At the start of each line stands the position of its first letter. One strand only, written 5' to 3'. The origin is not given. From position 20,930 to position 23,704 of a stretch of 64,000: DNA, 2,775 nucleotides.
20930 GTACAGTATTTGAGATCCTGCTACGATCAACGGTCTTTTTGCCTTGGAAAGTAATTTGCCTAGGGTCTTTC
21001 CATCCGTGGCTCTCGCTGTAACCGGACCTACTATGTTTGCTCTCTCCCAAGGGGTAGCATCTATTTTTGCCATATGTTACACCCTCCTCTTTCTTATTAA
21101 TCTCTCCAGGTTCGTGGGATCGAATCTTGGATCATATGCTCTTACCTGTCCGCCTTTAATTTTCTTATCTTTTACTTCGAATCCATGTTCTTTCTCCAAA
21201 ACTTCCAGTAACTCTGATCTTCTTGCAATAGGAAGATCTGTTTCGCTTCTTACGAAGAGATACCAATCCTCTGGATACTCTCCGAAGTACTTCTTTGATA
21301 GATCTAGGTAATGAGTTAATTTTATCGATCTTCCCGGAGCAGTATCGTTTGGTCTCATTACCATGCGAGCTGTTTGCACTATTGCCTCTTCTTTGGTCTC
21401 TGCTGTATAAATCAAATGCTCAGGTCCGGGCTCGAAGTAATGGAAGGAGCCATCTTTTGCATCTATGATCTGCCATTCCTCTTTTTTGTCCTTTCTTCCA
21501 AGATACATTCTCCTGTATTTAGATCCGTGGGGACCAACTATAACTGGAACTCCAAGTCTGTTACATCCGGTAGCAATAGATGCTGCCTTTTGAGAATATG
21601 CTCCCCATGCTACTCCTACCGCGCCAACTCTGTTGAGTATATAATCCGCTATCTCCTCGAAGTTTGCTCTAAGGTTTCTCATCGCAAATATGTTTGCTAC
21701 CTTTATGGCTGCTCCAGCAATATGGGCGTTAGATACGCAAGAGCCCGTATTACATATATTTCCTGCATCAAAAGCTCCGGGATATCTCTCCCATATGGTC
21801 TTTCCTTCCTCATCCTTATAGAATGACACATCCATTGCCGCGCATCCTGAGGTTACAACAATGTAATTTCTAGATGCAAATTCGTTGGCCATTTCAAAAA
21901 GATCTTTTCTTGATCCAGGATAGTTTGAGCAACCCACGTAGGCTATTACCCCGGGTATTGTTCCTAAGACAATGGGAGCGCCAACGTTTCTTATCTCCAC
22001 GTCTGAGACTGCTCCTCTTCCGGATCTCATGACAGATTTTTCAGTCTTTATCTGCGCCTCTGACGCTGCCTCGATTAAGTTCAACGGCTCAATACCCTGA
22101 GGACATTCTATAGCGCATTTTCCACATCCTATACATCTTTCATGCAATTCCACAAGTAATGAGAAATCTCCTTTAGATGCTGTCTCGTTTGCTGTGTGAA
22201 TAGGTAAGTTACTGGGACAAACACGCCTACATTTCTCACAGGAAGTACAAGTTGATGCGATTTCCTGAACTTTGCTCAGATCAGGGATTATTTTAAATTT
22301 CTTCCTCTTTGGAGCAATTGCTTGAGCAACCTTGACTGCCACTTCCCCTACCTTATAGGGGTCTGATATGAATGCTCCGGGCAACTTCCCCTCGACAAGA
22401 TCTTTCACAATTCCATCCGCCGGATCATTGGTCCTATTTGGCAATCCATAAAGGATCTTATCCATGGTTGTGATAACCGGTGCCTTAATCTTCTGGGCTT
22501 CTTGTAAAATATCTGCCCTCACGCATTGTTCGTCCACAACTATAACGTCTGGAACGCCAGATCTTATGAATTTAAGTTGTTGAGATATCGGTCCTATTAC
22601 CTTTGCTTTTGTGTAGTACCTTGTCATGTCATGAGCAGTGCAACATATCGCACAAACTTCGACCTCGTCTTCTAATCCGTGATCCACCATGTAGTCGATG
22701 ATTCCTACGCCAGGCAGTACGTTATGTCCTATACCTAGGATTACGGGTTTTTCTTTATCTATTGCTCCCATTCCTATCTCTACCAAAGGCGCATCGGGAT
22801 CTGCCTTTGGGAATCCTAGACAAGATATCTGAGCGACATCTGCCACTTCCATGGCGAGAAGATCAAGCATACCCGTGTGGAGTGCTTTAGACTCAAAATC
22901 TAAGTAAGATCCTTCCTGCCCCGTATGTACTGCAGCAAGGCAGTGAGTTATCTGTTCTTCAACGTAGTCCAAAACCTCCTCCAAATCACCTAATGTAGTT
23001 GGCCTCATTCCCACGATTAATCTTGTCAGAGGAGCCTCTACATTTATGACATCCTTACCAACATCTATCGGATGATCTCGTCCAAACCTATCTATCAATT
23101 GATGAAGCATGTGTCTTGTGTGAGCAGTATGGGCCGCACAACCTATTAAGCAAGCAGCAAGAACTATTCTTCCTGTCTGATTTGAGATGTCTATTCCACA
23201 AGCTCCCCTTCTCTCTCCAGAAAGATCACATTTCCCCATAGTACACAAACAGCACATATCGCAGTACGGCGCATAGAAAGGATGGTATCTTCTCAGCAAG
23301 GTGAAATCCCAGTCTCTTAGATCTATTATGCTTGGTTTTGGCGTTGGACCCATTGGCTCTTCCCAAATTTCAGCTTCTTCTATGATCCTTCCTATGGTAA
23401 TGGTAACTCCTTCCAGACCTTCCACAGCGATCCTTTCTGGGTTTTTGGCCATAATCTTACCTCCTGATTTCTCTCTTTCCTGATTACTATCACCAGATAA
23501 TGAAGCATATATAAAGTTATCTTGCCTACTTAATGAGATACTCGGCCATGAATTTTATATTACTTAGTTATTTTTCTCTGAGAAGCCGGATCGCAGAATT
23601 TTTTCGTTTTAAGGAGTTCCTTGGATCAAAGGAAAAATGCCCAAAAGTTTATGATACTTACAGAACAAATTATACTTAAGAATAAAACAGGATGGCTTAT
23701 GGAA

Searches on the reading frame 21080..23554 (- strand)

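Call 50: search_protein_families(library=pfam, proteins=[window:21080-23554:-], max_evalue=0.00001)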
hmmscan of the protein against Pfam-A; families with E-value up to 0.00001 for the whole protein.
window:21080-23554:- (825 aa): 5 families
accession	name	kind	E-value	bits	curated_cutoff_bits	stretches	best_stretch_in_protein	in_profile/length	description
PF03063.25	Prismane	-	8.7e-65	219.7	27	2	180-680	121-485/513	Prismane/CO dehydrogenase family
PF13187.11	Fer4_9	-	6.9e-08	32.8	27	1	436-487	2-50/52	4Fe-4S dicluster domain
PF13237.11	Fer4_10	-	4.5e-07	30.1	25.5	1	430-485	3-53/53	4Fe-4S dicluster domain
PF13183.11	Fer4_8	-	1.4e-06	29.2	27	0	427-450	45-68/68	4Fe-4S dicluster domain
PF12838.12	Fer4_7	-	4.4e-06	27.5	27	1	435-488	1-52/52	4Fe-4S dicluster domain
